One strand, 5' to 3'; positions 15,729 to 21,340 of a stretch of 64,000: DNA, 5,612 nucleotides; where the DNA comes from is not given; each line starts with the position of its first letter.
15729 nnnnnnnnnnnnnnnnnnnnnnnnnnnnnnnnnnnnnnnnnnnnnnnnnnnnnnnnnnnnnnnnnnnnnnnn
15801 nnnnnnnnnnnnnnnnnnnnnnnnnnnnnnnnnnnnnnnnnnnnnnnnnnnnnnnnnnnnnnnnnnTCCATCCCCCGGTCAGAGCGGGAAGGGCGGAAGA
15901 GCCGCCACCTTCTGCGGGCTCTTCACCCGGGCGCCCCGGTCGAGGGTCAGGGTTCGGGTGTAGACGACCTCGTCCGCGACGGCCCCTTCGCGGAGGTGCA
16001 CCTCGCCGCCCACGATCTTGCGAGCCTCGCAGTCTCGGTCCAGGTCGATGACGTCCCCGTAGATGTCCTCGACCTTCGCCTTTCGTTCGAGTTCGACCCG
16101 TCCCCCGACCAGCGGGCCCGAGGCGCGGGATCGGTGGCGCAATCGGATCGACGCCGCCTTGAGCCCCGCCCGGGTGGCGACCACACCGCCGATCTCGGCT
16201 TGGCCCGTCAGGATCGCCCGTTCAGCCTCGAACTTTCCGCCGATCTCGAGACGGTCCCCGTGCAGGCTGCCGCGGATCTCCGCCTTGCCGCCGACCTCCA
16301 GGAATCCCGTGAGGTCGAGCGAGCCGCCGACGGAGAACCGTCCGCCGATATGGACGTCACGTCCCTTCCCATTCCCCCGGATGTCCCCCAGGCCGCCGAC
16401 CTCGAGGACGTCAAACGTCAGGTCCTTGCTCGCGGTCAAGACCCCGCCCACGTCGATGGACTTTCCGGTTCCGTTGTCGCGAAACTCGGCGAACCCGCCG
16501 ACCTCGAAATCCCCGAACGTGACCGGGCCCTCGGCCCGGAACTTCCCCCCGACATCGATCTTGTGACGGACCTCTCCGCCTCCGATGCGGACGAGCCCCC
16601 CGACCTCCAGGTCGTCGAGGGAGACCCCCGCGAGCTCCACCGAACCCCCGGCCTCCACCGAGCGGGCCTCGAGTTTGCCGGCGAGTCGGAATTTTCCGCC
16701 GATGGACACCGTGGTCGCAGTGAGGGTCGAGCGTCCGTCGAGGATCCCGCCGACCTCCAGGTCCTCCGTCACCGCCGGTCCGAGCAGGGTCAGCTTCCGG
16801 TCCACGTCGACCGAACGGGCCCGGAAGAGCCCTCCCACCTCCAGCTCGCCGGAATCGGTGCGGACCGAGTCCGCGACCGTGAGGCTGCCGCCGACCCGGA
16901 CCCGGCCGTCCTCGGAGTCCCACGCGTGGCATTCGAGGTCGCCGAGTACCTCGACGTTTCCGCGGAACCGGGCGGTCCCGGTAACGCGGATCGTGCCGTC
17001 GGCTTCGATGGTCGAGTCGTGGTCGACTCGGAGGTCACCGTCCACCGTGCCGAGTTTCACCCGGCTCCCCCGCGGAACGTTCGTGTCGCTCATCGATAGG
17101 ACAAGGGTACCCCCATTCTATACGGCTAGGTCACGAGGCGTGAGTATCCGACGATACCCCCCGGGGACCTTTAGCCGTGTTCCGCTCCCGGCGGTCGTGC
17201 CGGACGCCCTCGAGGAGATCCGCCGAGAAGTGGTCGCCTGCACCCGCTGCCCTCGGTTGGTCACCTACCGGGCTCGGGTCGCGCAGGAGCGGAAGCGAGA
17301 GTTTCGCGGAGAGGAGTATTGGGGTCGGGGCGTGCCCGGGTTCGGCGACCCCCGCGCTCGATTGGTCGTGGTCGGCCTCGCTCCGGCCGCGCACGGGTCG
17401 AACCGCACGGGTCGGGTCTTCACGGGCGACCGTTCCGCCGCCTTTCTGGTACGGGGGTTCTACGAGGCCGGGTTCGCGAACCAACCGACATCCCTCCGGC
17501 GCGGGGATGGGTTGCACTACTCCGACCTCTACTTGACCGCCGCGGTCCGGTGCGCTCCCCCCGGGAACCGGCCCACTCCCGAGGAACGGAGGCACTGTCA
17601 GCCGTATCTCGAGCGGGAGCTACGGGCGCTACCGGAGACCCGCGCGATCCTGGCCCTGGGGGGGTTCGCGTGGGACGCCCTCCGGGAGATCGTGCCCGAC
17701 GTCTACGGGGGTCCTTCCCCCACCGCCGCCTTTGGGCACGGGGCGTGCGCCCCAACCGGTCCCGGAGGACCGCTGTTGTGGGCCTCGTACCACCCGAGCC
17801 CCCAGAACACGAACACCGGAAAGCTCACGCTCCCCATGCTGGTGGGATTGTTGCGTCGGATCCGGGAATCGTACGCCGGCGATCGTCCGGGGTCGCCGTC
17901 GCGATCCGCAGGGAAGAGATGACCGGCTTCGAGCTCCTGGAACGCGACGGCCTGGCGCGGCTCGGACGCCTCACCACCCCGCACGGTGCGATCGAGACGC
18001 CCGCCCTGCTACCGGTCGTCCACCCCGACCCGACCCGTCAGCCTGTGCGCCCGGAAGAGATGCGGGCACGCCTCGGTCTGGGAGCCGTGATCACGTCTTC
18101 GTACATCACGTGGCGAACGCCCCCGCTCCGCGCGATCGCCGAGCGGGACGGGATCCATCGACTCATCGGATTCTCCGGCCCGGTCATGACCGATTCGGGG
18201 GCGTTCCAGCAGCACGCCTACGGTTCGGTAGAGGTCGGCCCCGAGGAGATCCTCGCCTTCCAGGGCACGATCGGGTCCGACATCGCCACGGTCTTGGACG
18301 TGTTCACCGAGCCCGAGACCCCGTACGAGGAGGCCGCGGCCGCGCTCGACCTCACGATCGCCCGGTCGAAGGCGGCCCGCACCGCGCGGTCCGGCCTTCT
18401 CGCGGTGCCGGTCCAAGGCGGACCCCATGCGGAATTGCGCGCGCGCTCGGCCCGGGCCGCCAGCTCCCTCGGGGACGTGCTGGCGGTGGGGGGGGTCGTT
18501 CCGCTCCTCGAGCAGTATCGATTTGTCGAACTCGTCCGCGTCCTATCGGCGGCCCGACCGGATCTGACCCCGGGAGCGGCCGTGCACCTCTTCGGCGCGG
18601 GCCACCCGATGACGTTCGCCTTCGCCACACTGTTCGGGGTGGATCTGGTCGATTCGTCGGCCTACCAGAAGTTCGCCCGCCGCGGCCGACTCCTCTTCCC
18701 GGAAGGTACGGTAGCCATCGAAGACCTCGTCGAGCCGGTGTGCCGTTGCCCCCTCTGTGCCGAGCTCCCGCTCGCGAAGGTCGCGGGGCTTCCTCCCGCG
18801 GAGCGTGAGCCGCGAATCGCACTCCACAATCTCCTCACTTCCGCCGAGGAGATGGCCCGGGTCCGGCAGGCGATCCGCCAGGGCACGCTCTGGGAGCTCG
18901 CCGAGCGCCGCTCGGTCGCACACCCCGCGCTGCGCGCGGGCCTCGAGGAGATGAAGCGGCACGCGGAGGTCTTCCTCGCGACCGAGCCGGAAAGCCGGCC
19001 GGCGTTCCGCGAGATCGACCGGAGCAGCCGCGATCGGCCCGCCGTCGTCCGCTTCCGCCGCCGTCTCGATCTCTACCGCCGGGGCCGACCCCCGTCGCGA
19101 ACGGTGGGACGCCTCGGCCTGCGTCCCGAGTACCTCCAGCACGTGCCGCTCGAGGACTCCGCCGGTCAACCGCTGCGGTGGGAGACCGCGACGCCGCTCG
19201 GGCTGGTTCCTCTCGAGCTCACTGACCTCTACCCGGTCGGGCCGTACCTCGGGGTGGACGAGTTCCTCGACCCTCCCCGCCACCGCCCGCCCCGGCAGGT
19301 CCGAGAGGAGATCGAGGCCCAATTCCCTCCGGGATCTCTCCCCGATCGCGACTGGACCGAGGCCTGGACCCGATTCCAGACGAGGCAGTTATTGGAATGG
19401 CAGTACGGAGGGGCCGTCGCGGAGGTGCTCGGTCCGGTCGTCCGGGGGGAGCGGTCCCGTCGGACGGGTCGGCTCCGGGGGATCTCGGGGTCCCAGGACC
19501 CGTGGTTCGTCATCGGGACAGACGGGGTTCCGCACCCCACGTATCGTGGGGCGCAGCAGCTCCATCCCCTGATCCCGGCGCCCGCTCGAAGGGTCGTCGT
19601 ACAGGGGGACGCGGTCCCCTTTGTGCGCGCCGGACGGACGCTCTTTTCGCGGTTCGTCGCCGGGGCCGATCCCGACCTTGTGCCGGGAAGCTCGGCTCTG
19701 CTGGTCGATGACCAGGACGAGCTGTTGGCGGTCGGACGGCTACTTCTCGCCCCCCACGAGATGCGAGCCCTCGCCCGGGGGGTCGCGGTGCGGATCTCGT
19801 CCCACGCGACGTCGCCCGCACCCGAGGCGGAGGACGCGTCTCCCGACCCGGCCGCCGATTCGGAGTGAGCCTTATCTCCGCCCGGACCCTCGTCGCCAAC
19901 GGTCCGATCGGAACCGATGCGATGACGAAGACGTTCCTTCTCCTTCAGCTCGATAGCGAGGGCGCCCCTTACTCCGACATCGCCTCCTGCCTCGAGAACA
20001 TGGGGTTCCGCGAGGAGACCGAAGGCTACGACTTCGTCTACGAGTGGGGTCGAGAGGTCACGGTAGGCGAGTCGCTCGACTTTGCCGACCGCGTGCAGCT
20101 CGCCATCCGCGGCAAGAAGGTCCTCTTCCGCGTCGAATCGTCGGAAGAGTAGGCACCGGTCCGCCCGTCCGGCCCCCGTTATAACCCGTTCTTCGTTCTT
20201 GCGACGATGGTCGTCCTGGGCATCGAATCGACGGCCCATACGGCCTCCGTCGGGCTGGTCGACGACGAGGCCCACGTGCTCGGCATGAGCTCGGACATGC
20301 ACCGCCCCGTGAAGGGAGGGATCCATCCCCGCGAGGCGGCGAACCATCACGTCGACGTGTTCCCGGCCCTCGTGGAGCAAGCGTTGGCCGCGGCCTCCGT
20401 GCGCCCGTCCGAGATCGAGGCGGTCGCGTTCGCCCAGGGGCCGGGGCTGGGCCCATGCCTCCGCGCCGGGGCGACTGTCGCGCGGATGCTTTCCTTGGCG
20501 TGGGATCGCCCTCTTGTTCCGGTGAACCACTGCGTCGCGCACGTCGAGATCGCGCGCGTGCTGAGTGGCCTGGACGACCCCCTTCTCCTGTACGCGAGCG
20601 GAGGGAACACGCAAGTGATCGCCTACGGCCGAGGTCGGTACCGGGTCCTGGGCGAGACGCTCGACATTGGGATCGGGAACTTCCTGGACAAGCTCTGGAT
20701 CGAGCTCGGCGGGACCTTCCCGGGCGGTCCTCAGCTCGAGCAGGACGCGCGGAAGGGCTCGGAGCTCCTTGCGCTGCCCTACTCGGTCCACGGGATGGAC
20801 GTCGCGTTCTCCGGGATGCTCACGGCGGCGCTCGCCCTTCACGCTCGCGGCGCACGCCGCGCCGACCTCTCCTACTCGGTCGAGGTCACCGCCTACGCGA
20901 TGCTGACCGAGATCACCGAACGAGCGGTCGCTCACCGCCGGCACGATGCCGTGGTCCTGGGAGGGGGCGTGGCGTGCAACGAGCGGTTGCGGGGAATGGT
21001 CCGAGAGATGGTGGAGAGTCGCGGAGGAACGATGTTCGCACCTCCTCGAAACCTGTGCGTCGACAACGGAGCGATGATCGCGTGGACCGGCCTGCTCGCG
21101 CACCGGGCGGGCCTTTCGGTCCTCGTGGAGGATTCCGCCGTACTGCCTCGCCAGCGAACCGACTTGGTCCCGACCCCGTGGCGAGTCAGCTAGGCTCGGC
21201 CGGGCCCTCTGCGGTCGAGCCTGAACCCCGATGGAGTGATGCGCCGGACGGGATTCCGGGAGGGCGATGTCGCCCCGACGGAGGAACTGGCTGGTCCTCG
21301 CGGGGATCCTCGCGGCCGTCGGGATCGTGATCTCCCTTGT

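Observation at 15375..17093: Large bactofilin-like beta-helix protein in an operon with a wHTH protein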

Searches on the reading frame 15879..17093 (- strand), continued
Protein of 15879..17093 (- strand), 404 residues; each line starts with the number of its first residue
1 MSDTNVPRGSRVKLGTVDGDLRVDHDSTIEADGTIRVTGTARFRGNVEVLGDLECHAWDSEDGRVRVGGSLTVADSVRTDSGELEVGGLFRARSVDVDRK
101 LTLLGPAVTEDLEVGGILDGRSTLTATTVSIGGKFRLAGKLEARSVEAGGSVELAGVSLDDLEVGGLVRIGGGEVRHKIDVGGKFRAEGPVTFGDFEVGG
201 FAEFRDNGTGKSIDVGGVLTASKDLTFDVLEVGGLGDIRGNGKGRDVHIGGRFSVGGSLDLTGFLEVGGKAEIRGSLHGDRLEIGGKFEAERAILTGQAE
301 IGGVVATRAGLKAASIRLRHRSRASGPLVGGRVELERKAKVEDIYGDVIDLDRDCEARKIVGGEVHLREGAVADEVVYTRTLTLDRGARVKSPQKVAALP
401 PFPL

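Call 33: find_encoding_contigs(protein=P0030, flank=5000, max_places=1)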
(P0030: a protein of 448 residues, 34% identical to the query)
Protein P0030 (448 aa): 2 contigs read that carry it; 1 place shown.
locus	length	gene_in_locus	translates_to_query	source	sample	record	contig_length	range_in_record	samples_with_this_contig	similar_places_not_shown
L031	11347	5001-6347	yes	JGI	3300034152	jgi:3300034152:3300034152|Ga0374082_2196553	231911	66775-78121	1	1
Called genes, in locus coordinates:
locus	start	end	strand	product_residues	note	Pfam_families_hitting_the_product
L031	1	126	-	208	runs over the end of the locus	PF08901:DUF1847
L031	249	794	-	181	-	-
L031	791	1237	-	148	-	-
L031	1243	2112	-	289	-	PF01156:IU_nuc_hydro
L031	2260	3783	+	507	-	PF00884:Sulfatase, PF01663:Phosphodiest, PF02995:DUF229 (faint), PF16347:SGSH_C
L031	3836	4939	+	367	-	PF01208:URO-D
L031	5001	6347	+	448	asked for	PF04519:Bactofilin (faint), PF18886:DUF5649 (faint)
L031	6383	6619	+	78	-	PF14947:HTH_45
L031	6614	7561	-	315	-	PF13088:BNR_2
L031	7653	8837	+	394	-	PF01261:AP_endonuc_2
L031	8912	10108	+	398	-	PF07090:GATase1_like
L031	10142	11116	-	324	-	-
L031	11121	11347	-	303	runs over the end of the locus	-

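Call 34: find_encoding_contigs(protein=P0012, flank=5000, max_places=1)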
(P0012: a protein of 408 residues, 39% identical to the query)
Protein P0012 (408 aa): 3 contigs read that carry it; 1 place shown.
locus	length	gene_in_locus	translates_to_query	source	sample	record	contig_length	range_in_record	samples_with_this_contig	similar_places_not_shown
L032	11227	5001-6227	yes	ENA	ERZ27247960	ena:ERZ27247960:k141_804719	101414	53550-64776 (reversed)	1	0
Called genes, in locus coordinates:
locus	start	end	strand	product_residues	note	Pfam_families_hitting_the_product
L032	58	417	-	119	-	PF01425:Amidase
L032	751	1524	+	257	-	PF02633:Creatininase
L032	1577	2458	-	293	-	PF01145:Band_7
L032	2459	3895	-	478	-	PF25145:NfeD1b_N, PF24961:NfeD_membrane, PF01957:NfeD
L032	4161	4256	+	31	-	-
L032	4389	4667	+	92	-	PF14947:HTH_45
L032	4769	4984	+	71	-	-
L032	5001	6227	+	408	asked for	PF04519:Bactofilin (faint)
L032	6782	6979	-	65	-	PF10049:DUF2283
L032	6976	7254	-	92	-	PF14076:DUF4258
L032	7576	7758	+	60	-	-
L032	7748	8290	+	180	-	-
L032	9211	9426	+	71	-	-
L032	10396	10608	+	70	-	PF15919:HicB_lk_antitox, PF15970:HicB-like_2 (weak)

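Call 35: find_encoding_contigs(protein=P0053, flank=5000, max_places=1)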
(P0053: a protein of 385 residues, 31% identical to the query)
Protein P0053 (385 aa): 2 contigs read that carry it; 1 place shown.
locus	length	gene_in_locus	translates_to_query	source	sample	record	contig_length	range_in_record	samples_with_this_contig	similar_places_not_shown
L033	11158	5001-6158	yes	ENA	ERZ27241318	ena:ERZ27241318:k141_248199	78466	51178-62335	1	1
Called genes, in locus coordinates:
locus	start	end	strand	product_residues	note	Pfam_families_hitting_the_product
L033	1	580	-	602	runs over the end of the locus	PF00750:tRNA-synt_1d, PF05746:DALR_1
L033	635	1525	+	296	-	PF22025:ThiI_fer, PF02926:THUMP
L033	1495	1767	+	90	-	-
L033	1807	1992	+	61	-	PF01775:Ribosomal_L18A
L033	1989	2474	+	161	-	PF01920:Prefoldin_2 (faint), PF02996:Prefoldin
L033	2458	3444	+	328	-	PF02881:SRP54_N, PF00448:SRP54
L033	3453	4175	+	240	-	PF00588:SpoU_methylase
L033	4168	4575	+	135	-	-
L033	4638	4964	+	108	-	-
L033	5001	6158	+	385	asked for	PF04519:Bactofilin (faint), PF25084:LbH_EIF2B (faint)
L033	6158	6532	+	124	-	PF14947:HTH_45 (weak), PF09339:HTH_IclR (weak)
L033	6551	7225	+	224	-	PF00827:Ribosomal_L15e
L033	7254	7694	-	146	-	PF01751:Toprim (weak)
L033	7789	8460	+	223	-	-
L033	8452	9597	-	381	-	PF02636:Methyltransf_28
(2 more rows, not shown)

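Call 37: search_protein_representatives(alignment_id=A1)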
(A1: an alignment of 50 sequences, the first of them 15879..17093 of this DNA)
Query: 50 sequences, 408 profile positions. Proteins with E-value up to 0.001 (for the whole library): 4753; up to 1e-10: 1703; up to 1e-30: 182. The best 150 are listed.
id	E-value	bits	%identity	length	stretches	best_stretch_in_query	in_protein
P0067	4.9e-143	493.6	-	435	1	1-408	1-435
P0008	1.0e-131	456.3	-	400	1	7-407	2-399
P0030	2.7e-131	454.9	-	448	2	103-406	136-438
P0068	5.4e-130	450.6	-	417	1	1-408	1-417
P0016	2.9e-128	444.9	-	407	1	1-407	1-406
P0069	1.8e-127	442.3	-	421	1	1-408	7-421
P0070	8.1e-127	440.2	-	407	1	1-407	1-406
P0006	1.1e-126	439.7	-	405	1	1-408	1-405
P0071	1.2e-125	436.3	-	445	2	3-276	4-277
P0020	3.2e-124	431.6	-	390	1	1-408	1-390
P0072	3.4e-122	424.9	-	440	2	108-406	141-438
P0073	1.6e-121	422.7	-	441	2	105-408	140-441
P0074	2.2e-121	422.3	-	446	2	88-407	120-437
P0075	4.0e-121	421.4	-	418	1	5-408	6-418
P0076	2.7e-120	418.7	-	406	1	2-408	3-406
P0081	1.1e-112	393.6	-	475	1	1-385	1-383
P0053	1.9e-103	363.2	-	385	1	10-408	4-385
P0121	4.0e-74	266.6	-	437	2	1-263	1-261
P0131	2.1e-66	241.2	-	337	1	3-276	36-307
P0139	1.7e-61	225.1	-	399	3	1-290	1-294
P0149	1.7e-54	201.9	-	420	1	1-288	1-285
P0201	6.0e-38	147.5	-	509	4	314-406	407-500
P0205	1.7e-37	146.0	-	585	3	56-407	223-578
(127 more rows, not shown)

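Call 38: search_protein_families(library=pfam, proteins=[P0081, P0017, P0121, P0149, P0201, P0205, P0071, P0139, P0131], max_evalue=0.01)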
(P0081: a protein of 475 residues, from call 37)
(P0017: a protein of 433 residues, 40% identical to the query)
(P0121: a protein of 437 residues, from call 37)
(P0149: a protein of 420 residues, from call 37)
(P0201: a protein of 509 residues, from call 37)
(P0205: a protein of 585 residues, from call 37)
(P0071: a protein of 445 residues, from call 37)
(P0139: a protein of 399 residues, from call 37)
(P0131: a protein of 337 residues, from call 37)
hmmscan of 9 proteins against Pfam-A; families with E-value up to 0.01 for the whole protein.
P0081 (475 aa): 2 families
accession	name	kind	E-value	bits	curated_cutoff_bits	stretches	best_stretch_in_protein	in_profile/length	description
PF04519.19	Bactofilin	-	1.9e-09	38.1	27.9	1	14-68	40-93/98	Polymer-forming cytoskeletal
PF20597.4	pAdhesive_15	-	0.0017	18.7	23.8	0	241-305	14-81/254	Putative Ice-binding-like adhesive domain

P0017 (433 aa): 2 families
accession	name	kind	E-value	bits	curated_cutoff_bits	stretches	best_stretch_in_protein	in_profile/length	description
PF14947.12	HTH_45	-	2.1e-10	40.9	25.5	1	350-421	6-73/77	Winged helix-turn-helix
PF04519.19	Bactofilin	-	5.3e-07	30.2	27.9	1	68-162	4-95/98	Polymer-forming cytoskeletal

P0121 (437 aa): 2 families
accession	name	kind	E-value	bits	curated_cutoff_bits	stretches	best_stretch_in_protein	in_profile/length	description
PF04519.19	Bactofilin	-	8.2e-08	32.8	27.9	0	224-282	11-85/98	Polymer-forming cytoskeletal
PF20597.4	pAdhesive_15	-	0.0043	17.4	23.8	0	37-117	22-107/254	Putative Ice-binding-like adhesive domain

P0149 (420 aa): 2 families
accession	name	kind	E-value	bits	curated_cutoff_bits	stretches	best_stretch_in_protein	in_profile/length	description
PF04519.19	Bactofilin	-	7.4e-05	23.4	27.9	0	51-131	10-87/98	Polymer-forming cytoskeletal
PF18886.6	DUF5649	-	0.0038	18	25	0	123-160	11-52/68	Repeats of unknown function (DUF5649)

P0201 (509 aa): 2 families
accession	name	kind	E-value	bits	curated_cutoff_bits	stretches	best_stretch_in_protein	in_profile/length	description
PF04519.19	Bactofilin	-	0.00044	20.9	27.9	0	75-141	6-72/98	Polymer-forming cytoskeletal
PF03961.19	FapA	-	0.0028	17.8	31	1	73-161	19-112/272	Flagellar Assembly Protein A beta solenoid domain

P0205 (585 aa): 1 family
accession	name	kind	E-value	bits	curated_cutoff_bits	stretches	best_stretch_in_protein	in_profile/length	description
PF04519.19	Bactofilin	-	3e-13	50.3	27.9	1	48-137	7-92/98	Polymer-forming cytoskeletal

P0071 (445 aa): 2 families
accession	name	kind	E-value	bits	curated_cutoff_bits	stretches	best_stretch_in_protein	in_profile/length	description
PF04519.19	Bactofilin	-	3.1e-06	27.8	27.9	0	221-305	5-81/98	Polymer-forming cytoskeletal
PF20597.4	pAdhesive_15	-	0.0012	19.3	23.8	0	284-348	19-86/254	Putative Ice-binding-like adhesive domain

P0139 (399 aa): 2 families
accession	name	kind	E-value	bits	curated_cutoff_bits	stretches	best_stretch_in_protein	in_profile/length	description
PF04519.19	Bactofilin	-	3e-14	53.5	27.9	3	99-190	4-87/98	Polymer-forming cytoskeletal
PF18883.6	AC_1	-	0.0078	16.6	27.1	1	218-298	23-96/114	Autochaperone Domain Type 1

P0131 (337 aa): 1 family
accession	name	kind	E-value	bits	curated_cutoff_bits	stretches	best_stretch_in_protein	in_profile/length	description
PF04519.19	Bactofilin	-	0.00043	20.9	27.9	0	115-190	22-96/98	Polymer-forming cytoskeletal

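Call 40: find_encoding_contigs(protein=P0017, flank=4000, max_places=3)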
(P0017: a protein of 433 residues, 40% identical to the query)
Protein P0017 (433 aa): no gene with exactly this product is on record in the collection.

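Call 44: find_encoding_contigs(protein=P0210, flank=5000, max_places=2)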
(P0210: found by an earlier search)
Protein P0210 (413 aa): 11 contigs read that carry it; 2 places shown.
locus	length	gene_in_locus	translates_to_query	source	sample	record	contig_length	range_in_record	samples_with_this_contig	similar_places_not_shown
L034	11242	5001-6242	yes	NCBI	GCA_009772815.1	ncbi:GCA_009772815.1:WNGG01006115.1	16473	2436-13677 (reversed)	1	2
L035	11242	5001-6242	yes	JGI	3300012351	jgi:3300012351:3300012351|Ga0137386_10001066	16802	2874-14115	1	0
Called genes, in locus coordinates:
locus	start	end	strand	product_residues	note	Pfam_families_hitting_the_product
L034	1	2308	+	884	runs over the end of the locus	PF08471:Ribonuc_red_2_N, PF02867:Ribonuc_red_lgC, PF12637:TSCPD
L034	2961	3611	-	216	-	PF01569:PAP2, PF14378:PAP2_3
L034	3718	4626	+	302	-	PF01828:Peptidase_A4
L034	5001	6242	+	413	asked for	PF04519:Bactofilin (faint)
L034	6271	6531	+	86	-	PF14947:HTH_45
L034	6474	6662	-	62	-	-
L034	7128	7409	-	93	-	-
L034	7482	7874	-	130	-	-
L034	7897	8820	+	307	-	PF01209:Ubie_methyltran, PF08241:Methyltransf_11, PF13649:Methyltransf_25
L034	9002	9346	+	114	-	PF01243:PNPOx_N (weak)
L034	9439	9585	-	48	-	PF23477:zf_Tbcl_2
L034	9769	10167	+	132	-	PF04075:F420H2_quin_red, PF10012:DUF2255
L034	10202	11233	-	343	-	PF00248:Aldo_ket_red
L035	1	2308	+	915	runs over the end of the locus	PF08471:Ribonuc_red_2_N, PF02867:Ribonuc_red_lgC, PF12637:TSCPD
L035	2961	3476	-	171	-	PF14378:PAP2_3 (weak), PF01569:PAP2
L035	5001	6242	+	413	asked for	PF04519:Bactofilin (faint)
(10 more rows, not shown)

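Call 86: search_protein_families(library=pfam, alignment_id=A1, max_evalue=0.001)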
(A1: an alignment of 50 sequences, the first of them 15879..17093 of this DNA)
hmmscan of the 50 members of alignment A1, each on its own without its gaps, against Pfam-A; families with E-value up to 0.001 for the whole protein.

A. member 1, window:15879-17093:- (404 aa): 1 family
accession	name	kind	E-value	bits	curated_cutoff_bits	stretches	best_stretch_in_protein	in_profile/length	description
PF04519.19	Bactofilin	-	4.8e-07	30.4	27.9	0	230-285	35-88/98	Polymer-forming cytoskeletal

B. families by the number of members that match (of 50 scanned): 7 families
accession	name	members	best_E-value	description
PF04519.19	Bactofilin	49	3.1e-16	Polymer-forming cytoskeletal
PF03961.19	FapA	9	2.7e-07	Flagellar Assembly Protein A beta solenoid domain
PF20597.4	pAdhesive_15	8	4.6e-06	Putative Ice-binding-like adhesive domain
PF23981.1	DUF7305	6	1.8e-07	Domain of unknown function (DUF7305)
PF18886.6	DUF5649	5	7.1e-07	Repeats of unknown function (DUF5649)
PF25084.1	LbH_EIF2B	4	4.7e-07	EIF2B subunit epsilon LbH domain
PF23865.1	DUF7223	1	0.00016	Domain of unknown function (DUF7223)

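Call 87: search_protein_families(library=padloc, proteins=[window:15879-17093:-], max_evalue=0.01)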
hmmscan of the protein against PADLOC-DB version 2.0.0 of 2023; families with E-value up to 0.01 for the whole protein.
window:15879-17093:- (404 aa): 0 families

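Call 88: search_protein_families(library=phrogs, proteins=[window:15879-17093:-], max_evalue=0.01)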
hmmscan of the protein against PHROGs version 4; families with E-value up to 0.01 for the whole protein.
window:15879-17093:- (404 aa): 1 family
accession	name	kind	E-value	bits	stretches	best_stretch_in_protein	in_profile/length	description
phrog_4549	-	tail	2.9e-05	23.4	1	16-192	567-700/869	tail fiber protein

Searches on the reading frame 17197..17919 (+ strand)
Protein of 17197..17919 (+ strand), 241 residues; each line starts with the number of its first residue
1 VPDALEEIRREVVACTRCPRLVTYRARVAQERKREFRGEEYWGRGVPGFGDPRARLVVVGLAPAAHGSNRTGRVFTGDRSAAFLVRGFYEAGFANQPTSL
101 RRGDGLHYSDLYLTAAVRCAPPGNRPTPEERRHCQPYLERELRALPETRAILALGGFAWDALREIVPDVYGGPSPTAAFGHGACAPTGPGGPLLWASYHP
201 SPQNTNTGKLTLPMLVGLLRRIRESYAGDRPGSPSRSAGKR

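Call 84: search_protein_families(library=pfam, proteins=[window:17197-17919:+], max_evalue=0.001)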
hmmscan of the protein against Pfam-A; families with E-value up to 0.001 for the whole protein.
window:17197-17919:+ (241 aa): 1 family
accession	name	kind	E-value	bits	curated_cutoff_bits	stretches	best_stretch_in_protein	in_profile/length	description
PF03167.25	UDG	-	4.5e-28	98.5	24.3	1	47-215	1-133/141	Uracil DNA glycosylase superfamily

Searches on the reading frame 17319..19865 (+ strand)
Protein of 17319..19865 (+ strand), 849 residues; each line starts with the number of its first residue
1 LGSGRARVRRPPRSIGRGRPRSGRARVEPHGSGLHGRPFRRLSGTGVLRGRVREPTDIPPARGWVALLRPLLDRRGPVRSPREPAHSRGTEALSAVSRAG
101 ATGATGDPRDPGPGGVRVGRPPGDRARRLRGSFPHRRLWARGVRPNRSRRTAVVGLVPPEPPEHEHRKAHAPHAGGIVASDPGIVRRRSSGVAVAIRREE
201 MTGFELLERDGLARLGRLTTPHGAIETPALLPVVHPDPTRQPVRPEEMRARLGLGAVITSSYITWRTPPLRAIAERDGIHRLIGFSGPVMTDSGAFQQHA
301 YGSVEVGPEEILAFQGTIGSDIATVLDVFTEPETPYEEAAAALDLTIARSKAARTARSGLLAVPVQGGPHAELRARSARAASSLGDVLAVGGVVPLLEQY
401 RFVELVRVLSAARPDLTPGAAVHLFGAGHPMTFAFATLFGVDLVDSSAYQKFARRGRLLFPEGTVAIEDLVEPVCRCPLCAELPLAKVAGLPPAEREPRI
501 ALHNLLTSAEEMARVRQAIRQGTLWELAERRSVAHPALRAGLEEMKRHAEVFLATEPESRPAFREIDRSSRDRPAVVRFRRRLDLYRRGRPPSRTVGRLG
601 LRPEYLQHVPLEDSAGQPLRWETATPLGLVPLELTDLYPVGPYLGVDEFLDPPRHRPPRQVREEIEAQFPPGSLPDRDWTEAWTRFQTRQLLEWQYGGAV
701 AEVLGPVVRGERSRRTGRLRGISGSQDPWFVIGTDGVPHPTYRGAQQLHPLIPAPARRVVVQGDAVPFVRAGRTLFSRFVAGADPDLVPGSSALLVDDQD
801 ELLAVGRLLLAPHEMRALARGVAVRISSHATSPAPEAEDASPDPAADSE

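Call 84: search_protein_families(library=pfam, proteins=[window:17319-19865:+], max_evalue=0.001)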
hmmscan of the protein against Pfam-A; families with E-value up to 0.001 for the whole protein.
window:17319-19865:+ (849 aa): 3 families
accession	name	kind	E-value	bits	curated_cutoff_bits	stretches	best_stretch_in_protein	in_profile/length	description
PF01702.25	TGT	-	7.9e-71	239.4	26.3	1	211-536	2-356/357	Queuine tRNA-ribosyltransferase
PF01472.26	PUA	-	8.2e-12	45.3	24.8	1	758-828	2-72/74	PUA domain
PF14810.12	TGT_C2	-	8.2e-07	29.6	25.3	1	689-755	4-72/72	Patch-forming domain C2 of tRNA-guanine transglycosylase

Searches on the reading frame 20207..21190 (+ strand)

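Call 84: search_protein_families(library=pfam, proteins=[window:20207-21190:+], max_evalue=0.001)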
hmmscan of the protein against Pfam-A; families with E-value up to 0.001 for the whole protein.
window:20207-21190:+ (328 aa): 2 families
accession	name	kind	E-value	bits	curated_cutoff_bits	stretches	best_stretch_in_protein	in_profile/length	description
PF00814.31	TsaD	-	4.3e-74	250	24.8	1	30-293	12-264/264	tRNA N6-adenosine threonylcarbamoyltransferase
PF22521.2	HypF_C_2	-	1.8e-09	38.2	27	1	176-288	122-236/241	Carbamoyltransferase, Kae1-like Domain, second subdomain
